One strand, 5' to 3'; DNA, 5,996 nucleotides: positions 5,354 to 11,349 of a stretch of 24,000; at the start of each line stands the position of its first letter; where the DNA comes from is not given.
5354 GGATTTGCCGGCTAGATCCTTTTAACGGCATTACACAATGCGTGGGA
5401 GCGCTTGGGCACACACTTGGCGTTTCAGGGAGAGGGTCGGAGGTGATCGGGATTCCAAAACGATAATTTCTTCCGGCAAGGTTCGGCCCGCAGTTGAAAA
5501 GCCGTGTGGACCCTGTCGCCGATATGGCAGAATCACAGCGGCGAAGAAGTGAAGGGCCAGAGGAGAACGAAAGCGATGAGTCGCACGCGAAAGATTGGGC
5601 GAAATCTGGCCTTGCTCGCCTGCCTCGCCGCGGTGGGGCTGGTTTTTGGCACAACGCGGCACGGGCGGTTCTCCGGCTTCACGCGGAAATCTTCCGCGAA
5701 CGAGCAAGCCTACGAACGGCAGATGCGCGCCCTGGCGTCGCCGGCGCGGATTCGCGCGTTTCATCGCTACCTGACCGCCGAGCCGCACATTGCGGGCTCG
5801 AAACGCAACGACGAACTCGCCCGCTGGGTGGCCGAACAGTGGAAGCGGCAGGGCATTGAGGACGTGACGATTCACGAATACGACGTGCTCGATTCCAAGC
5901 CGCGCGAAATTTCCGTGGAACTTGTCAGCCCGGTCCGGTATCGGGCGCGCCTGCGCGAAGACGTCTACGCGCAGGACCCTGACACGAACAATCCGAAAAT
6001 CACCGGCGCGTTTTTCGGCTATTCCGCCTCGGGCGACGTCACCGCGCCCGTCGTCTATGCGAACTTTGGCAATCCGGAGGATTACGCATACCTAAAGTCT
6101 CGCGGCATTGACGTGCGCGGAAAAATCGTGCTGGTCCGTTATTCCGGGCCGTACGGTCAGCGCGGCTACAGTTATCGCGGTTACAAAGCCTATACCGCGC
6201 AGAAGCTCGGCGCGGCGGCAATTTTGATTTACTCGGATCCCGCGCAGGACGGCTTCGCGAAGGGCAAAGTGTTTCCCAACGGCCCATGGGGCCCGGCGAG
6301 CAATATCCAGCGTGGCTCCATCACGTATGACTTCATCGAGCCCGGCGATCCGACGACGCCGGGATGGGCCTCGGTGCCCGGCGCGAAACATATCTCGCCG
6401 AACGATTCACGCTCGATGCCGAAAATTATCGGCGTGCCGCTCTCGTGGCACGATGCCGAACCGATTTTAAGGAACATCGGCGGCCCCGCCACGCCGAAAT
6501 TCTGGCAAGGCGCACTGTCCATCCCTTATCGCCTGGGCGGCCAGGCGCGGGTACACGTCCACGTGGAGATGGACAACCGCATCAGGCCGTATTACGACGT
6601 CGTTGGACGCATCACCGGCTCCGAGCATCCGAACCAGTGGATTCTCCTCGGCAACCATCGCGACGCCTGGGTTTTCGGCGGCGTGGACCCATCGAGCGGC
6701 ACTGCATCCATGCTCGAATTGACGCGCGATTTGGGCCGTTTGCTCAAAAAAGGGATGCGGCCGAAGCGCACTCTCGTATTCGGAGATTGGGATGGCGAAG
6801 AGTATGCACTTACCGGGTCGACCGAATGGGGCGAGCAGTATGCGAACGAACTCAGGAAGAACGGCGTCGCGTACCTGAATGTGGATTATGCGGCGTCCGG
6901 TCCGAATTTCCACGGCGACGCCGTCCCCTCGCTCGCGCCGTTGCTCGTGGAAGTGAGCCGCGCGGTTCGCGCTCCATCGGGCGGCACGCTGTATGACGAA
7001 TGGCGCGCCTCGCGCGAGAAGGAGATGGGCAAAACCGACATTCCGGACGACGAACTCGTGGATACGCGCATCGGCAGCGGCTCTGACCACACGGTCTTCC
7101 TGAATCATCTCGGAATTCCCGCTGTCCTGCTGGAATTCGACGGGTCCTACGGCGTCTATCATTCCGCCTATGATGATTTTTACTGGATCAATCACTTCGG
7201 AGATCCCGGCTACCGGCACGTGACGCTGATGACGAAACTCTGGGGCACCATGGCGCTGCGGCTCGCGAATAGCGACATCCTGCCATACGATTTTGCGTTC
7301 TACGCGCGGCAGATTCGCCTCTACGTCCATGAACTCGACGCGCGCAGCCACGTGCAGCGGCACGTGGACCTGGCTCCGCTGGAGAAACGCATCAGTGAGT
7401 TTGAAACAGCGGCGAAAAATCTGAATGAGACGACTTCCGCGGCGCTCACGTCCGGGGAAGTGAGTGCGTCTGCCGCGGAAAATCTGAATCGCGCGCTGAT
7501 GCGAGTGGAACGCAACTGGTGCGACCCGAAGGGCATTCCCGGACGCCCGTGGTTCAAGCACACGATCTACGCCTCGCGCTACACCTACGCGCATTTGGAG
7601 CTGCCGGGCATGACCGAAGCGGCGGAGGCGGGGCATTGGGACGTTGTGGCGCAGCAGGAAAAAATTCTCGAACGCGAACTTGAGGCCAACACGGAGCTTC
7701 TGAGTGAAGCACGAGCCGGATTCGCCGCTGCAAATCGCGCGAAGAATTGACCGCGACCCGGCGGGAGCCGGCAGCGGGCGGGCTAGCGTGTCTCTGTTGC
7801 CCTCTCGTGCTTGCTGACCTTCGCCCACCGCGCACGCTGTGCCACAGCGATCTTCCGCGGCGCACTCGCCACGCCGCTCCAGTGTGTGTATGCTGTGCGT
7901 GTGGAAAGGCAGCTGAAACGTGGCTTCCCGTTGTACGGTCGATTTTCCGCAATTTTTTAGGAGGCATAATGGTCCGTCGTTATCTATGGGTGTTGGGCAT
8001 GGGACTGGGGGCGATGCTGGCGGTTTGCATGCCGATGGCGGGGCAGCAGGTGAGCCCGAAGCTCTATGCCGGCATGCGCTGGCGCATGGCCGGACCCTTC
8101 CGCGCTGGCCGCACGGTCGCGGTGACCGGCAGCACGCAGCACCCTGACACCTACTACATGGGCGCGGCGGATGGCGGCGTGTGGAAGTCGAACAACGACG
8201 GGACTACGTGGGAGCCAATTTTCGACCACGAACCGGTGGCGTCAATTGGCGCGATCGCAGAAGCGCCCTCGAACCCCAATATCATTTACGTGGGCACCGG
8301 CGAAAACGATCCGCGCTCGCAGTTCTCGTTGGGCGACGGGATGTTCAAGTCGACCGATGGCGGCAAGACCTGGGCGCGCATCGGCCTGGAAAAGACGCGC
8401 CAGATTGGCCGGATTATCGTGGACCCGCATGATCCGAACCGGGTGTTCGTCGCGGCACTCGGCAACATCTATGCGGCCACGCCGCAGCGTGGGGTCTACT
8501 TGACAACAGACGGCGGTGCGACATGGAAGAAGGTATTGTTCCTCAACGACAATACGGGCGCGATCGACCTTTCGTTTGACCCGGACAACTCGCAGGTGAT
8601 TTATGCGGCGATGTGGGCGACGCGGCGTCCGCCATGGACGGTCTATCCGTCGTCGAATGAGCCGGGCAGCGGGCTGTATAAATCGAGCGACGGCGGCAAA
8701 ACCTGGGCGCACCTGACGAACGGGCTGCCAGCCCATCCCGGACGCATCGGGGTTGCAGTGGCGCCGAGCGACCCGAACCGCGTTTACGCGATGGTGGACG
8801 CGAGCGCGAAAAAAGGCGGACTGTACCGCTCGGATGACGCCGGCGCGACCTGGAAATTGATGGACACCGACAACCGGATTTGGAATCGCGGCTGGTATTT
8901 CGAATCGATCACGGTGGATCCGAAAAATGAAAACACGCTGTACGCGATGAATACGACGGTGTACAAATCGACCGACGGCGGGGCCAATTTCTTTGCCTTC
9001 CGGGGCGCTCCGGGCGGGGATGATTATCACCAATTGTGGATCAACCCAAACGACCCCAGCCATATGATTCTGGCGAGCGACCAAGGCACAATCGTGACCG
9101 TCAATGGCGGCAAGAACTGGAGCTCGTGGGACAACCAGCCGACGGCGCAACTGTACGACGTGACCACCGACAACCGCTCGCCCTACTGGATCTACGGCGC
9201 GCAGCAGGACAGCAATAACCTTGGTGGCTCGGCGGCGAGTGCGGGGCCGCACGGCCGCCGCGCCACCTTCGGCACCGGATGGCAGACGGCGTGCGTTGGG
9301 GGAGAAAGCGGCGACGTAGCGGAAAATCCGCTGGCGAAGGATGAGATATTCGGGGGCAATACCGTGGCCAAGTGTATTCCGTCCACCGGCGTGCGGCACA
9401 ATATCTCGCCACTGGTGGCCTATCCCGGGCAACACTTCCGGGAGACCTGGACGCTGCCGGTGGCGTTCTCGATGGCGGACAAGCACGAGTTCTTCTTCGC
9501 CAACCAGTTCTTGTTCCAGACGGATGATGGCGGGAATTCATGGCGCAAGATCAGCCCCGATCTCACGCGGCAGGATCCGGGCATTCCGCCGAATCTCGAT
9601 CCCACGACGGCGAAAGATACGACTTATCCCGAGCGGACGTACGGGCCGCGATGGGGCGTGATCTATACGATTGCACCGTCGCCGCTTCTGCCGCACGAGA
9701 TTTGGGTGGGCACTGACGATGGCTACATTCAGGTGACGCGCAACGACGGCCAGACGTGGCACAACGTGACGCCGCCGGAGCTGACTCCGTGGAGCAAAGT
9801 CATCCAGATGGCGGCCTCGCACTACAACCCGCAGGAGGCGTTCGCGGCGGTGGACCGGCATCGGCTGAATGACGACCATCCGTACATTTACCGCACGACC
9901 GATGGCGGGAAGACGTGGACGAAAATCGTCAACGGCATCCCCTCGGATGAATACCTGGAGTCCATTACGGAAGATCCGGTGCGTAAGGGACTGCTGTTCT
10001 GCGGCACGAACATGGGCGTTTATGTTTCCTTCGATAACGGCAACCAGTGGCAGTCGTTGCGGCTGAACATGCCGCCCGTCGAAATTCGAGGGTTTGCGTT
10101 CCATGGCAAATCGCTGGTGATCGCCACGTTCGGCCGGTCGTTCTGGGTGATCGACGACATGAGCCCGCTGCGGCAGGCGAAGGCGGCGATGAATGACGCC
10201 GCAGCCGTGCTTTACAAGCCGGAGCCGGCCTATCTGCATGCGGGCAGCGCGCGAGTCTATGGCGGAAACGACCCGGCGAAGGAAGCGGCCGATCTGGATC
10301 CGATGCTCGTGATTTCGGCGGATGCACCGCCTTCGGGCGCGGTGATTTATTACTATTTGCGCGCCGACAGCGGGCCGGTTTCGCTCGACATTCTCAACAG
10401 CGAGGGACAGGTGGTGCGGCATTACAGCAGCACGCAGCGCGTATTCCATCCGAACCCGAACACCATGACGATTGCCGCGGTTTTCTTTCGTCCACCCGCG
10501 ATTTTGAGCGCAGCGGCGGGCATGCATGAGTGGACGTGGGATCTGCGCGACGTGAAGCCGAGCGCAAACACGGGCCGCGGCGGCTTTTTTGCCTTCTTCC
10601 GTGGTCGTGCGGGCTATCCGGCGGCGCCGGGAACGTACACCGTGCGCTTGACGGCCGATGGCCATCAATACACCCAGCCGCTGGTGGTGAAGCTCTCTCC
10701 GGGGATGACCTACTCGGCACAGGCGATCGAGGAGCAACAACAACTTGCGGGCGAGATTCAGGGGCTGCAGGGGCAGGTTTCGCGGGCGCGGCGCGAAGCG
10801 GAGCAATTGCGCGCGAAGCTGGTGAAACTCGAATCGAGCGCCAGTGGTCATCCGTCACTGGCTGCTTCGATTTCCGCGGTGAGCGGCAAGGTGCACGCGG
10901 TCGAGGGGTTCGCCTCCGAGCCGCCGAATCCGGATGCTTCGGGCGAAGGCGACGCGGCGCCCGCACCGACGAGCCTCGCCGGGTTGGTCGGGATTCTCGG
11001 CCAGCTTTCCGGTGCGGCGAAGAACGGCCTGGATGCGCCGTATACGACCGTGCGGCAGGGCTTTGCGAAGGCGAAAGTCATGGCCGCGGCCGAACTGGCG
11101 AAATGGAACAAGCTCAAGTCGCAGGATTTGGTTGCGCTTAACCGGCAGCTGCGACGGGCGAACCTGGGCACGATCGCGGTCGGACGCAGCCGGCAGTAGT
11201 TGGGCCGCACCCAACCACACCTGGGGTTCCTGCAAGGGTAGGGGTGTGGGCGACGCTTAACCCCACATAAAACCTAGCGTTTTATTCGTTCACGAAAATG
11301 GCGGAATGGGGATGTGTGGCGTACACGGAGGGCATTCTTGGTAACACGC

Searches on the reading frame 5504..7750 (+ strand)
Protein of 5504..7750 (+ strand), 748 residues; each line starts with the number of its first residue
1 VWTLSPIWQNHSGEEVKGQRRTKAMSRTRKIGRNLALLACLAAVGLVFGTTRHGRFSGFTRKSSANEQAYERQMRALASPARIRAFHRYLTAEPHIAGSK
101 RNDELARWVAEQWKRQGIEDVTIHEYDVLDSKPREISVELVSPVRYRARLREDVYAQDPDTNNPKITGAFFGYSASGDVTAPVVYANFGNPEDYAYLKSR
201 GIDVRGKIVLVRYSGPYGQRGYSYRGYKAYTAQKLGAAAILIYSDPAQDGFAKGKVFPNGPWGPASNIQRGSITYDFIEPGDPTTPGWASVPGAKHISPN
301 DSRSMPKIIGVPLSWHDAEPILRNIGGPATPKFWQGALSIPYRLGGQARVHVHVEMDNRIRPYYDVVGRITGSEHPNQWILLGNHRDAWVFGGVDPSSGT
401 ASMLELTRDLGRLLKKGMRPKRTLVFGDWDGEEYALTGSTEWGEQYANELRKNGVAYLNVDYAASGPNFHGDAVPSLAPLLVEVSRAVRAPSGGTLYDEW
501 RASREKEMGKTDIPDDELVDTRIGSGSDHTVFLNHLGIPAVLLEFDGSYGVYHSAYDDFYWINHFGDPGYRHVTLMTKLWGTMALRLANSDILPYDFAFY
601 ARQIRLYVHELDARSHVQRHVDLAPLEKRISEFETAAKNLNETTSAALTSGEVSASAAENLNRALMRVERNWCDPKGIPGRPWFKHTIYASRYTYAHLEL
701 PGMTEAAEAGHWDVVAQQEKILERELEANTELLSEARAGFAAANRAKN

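Call 17: search_protein_families(library=pfam, max_evalue=0.001, proteins=[window:5504-7750:+])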
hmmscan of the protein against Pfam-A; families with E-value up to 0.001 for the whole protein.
window:5504-7750:+ (748 aa): 3 families
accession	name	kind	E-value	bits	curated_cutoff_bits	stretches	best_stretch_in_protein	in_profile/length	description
PF04253.20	TFR_dimer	-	2.6e-22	79.5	27.1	1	621-733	1-120/121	Transferrin receptor-like dimerisation domain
PF04389.22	Peptidase_M28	-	2.9e-20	73.3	21.3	1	366-560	2-175/193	Peptidase family M28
PF02225.27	PA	-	7.9e-11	42.4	23.9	1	179-270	1-89/95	PA domain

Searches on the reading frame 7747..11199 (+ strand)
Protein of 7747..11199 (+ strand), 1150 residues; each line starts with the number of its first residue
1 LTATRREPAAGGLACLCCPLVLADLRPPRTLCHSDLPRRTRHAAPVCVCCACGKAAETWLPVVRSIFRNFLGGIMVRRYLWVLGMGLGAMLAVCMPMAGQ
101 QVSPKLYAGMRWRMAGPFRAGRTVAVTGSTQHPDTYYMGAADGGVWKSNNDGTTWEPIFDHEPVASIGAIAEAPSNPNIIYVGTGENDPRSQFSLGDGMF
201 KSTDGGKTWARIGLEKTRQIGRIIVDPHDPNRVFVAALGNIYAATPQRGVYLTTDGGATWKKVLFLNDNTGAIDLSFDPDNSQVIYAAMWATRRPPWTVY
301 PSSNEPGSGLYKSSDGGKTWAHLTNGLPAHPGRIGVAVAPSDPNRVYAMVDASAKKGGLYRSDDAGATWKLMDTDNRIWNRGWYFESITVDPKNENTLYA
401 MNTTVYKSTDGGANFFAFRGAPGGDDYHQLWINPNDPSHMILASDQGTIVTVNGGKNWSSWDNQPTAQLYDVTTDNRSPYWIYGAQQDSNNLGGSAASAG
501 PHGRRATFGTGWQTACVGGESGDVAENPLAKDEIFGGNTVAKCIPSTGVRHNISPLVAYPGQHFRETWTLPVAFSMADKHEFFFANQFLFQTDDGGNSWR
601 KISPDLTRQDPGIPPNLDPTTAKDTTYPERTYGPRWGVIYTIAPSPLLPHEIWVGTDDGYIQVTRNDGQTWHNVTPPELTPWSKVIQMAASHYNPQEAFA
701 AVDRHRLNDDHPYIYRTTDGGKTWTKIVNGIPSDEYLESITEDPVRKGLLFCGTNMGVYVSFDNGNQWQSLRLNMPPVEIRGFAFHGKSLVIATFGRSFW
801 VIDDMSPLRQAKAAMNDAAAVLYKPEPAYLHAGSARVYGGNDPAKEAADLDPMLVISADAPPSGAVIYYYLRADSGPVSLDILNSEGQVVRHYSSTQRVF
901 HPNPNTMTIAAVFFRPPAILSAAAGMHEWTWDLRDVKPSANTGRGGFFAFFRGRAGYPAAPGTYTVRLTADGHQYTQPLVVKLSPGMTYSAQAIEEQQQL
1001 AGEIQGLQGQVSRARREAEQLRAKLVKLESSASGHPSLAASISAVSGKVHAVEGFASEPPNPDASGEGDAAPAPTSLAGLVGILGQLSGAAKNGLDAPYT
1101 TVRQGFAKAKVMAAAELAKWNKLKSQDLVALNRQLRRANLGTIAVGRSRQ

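Call 17: search_protein_families(library=pfam, max_evalue=0.001, proteins=[window:7747-11199:+])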
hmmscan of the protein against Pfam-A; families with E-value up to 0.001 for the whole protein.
window:7747-11199:+ (1150 aa): 5 families
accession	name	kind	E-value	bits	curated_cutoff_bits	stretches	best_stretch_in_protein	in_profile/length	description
PF15902.12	Sortilin-Vps10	-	5.1e-38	131.5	33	6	145-263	3-112/446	Sortilin, neurotensin receptor 3,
PF02012.26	BNR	-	7.5e-13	46.8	27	0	715-726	1-12/12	BNR/Asp-box repeat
PF13088.12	BNR_2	-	2.1e-11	44.2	31.4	1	650-771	130-251/277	BNR repeat-like domain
PF14870.12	PSII_BNR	-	2.2e-09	37.4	27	0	199-272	84-147/303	Photosynthesis system II assembly factor YCF48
PF19755.4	DUF6242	-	1.7e-05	25.2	29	0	344-412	153-214/217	Domain of unknown function (DUF6242)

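Call 42: find_encoding_contigs(protein=window:7747-11199:+, flank=10000, max_places=8)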
Protein window:7747-11199:+ (1150 aa): no gene with exactly this product is on record in the collection.

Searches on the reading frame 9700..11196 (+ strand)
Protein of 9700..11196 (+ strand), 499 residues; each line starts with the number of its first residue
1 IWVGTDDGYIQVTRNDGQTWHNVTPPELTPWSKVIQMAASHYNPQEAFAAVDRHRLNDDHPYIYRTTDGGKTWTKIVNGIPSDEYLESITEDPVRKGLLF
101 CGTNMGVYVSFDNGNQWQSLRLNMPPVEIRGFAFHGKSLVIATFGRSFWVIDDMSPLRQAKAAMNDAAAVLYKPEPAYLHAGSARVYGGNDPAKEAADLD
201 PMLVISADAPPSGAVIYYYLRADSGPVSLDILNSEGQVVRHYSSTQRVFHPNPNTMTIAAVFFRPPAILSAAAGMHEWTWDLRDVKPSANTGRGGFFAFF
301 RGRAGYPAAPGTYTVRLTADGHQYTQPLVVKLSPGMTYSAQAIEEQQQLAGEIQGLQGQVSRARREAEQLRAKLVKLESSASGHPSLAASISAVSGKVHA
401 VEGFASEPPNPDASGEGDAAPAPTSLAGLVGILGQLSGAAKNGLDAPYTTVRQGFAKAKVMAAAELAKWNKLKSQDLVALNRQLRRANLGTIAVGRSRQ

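Call 46: find_related_loci(query=window:9700-11196:+, collection=metagenome_contigs, flank=10000)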
Query window:9700-11196:+ (499 aa) in metagenome_contigs; peptide patterns used: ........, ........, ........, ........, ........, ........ (x = any residue, [..] = any of these).
186 stretches matched a pattern; 9 encode a relative of the query (tblastn E <= 1e-3); 9 distinct loci.
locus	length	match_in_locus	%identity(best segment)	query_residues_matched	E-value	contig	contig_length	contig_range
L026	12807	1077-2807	82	1-497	0e+0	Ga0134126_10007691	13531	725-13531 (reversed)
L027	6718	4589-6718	88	1-367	0e+0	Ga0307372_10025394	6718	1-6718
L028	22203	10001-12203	31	1-409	9e-67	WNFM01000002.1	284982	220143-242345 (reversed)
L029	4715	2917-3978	31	1-374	8e-59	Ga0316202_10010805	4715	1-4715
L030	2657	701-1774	34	1-375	3e-58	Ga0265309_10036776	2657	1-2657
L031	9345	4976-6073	31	1-398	5e-52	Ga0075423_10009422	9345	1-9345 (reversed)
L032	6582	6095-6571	51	1-159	5e-47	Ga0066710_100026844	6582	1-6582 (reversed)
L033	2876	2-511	43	62-240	6e-37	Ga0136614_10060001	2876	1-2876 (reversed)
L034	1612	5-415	28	238-375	6e-8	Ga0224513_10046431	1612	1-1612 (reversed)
